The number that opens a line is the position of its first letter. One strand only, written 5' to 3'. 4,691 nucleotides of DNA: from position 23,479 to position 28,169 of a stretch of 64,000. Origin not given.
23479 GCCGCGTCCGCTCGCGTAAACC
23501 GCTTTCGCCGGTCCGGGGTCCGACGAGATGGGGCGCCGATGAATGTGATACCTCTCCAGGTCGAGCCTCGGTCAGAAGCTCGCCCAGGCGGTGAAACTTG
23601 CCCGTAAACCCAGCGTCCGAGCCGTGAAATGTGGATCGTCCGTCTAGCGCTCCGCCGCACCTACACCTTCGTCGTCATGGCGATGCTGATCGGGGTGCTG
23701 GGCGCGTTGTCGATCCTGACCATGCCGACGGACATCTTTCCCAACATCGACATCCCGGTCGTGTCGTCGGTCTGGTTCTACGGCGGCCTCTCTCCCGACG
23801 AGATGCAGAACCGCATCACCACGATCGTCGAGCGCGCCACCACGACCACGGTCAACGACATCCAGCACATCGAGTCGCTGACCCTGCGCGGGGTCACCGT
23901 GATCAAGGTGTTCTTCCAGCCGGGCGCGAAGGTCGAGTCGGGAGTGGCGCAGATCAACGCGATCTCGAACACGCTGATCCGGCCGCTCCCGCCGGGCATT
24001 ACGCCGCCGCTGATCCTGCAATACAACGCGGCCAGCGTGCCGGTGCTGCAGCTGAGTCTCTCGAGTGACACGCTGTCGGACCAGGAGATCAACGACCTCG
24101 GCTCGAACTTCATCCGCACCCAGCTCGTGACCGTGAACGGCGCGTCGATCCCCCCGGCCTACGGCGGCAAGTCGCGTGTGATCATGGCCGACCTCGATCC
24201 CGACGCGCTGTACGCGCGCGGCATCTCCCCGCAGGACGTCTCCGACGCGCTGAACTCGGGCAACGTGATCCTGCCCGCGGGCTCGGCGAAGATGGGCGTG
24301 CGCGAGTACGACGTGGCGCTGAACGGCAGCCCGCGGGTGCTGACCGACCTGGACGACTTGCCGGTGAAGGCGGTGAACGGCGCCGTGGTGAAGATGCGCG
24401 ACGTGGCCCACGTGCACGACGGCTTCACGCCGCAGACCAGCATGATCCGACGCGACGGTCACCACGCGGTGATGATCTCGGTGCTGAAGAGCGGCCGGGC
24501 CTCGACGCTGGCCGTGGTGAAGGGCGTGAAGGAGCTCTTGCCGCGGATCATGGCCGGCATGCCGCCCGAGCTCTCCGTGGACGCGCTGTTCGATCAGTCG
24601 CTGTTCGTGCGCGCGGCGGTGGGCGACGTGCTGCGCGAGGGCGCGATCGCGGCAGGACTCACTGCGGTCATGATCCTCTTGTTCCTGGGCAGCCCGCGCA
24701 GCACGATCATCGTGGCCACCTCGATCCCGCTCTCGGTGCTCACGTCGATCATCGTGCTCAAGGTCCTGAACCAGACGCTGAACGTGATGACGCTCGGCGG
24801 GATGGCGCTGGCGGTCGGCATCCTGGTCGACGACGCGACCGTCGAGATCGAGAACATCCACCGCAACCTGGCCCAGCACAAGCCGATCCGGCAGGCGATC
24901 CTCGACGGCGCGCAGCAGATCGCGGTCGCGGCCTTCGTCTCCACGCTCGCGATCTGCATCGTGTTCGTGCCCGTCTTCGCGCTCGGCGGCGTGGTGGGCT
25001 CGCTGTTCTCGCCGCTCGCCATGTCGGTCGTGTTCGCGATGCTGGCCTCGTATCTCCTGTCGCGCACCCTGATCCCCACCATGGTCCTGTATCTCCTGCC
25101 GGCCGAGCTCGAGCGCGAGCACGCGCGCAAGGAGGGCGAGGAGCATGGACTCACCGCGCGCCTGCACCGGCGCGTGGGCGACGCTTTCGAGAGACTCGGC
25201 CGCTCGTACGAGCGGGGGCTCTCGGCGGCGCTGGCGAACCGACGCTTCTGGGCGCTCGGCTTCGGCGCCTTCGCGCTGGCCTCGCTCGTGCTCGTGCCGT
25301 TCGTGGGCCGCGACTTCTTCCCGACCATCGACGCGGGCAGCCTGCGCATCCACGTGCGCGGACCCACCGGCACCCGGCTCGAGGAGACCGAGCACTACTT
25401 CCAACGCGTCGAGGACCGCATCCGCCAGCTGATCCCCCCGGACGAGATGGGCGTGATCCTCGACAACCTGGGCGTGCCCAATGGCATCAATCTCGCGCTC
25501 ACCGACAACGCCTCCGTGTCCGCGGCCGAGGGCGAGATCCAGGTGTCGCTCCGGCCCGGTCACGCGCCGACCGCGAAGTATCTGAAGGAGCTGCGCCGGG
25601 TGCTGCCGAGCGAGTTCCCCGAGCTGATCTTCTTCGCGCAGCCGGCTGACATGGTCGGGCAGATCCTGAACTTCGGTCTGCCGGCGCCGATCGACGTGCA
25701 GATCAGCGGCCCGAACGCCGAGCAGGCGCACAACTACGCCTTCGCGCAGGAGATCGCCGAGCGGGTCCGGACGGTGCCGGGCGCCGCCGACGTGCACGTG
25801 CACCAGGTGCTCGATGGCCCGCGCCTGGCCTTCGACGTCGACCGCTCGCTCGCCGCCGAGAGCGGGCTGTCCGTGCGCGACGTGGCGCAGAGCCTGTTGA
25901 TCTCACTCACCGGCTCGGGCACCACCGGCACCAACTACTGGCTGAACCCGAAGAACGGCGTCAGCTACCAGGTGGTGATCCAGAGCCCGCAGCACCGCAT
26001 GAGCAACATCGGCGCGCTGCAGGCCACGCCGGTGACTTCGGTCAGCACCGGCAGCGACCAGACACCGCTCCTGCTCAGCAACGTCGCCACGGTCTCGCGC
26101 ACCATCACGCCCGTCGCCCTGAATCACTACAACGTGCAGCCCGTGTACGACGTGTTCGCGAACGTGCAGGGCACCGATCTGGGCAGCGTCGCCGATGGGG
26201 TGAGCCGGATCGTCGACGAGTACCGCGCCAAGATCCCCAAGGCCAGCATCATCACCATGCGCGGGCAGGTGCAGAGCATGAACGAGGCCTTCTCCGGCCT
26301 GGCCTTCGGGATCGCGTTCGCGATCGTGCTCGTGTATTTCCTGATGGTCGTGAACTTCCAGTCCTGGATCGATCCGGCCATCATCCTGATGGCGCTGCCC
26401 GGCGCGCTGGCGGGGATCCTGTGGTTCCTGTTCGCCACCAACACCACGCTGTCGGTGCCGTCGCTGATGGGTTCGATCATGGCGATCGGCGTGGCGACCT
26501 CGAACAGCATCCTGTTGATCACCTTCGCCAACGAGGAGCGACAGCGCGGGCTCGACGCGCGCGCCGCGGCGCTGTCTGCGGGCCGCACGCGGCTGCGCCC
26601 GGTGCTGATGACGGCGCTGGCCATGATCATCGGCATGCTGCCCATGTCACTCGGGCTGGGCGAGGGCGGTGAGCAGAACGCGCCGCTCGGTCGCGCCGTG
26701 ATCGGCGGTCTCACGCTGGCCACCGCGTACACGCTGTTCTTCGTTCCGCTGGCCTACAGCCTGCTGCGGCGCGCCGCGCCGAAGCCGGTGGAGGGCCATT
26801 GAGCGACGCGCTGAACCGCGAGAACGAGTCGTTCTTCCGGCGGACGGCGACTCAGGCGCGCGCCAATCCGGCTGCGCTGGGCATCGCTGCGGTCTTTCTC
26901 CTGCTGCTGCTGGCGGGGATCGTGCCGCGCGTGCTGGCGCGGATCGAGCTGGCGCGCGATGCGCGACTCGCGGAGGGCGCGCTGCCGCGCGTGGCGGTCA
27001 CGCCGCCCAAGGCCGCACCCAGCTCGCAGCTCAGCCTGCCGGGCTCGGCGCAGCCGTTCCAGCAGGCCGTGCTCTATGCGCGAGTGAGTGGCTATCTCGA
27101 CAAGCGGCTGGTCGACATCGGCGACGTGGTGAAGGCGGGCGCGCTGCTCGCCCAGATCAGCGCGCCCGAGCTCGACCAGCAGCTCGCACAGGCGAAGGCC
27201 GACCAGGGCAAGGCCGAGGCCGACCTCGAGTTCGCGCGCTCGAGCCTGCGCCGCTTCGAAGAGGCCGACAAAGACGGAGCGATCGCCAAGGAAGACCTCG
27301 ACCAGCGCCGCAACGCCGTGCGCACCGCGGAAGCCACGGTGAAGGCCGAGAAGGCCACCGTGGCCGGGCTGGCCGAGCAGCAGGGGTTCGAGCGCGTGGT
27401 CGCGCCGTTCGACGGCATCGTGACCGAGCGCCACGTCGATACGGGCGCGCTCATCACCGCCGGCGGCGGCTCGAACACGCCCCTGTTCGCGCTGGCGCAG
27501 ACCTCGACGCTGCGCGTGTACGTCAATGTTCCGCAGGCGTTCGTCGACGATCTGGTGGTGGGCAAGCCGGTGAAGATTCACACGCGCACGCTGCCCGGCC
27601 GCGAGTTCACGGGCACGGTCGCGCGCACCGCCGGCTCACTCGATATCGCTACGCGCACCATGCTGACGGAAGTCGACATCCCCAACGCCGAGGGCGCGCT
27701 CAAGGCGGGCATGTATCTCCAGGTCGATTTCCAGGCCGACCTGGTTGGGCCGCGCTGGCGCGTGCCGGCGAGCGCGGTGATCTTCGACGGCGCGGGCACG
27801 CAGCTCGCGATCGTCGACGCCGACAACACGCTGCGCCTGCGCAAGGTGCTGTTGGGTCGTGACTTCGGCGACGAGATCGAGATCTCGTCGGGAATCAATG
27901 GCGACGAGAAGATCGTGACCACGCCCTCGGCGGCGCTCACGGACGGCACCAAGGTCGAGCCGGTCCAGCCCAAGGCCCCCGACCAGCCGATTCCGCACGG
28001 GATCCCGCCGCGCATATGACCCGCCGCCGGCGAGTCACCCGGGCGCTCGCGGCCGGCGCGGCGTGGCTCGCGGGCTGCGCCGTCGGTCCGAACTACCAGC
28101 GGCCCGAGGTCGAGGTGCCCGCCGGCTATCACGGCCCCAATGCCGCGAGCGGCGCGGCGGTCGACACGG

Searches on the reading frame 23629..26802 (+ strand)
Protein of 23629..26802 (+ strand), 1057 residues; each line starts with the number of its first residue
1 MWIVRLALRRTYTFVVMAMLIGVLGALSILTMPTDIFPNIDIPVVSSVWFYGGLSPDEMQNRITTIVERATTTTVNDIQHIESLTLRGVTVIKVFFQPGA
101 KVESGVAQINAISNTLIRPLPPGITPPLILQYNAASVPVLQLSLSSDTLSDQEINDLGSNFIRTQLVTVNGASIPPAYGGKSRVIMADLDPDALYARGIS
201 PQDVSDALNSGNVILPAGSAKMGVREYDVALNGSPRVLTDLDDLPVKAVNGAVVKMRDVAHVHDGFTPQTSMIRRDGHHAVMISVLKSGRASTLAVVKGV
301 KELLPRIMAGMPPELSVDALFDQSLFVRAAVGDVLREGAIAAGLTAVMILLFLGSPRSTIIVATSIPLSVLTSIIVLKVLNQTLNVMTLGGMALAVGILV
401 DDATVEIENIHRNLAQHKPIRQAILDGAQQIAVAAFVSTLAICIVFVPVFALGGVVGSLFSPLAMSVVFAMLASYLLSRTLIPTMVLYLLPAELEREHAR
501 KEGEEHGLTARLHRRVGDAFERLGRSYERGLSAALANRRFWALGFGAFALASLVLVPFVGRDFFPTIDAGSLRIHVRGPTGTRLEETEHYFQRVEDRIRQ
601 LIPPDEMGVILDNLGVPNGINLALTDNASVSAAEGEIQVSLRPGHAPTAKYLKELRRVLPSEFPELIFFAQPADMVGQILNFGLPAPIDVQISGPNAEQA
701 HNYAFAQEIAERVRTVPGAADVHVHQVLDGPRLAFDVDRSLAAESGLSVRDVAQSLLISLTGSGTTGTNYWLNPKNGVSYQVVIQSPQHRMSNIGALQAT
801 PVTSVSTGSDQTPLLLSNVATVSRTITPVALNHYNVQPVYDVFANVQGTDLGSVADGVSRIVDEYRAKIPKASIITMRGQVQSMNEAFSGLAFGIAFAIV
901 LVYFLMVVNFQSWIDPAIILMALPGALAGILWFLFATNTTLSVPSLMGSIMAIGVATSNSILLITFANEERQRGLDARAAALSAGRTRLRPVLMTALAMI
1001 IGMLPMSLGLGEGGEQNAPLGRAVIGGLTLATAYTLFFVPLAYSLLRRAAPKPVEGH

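Call 3: search_protein_families(library=pfam, proteins=[window:23629-26802:+], max_evalue=0.01)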
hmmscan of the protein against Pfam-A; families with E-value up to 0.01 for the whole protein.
window:23629-26802:+ (1057 aa): 2 families
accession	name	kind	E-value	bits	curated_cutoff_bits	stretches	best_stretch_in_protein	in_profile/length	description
PF00873.25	ACR_tran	-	1.8e-201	671.9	28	1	3-1046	1-1020/1021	AcrB/AcrD/AcrF family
PF03176.21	MMPL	-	1.6e-09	37.6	20.5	2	855-1049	107-305/333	MMPL family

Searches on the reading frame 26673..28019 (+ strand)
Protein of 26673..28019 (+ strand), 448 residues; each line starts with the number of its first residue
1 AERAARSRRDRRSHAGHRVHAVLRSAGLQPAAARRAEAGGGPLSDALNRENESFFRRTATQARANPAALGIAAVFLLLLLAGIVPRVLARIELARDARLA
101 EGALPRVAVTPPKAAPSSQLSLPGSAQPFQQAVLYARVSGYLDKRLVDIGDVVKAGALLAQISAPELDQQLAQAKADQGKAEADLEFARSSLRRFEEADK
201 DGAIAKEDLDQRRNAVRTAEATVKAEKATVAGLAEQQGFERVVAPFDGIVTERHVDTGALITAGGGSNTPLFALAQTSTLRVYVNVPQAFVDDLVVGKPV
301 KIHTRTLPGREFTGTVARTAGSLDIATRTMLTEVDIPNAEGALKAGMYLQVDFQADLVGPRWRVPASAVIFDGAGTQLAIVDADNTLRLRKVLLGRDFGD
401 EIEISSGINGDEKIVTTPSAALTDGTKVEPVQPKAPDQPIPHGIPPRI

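Call 5: search_protein_families(library=pfam, proteins=[window:26673-28019:+], max_evalue=0.01)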
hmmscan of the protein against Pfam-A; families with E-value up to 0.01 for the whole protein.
window:26673-28019:+ (448 aa): 2 families
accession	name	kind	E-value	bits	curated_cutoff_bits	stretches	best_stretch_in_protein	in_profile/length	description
PF16576.10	HlyD_D23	-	5.7e-25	88.3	30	1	130-348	18-213/214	Barrel-sandwich domain of CusB or HlyD membrane-fusion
PF13437.12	HlyD_3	-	2.4e-14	54.4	22.2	1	242-346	2-106/106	HlyD family secretion protein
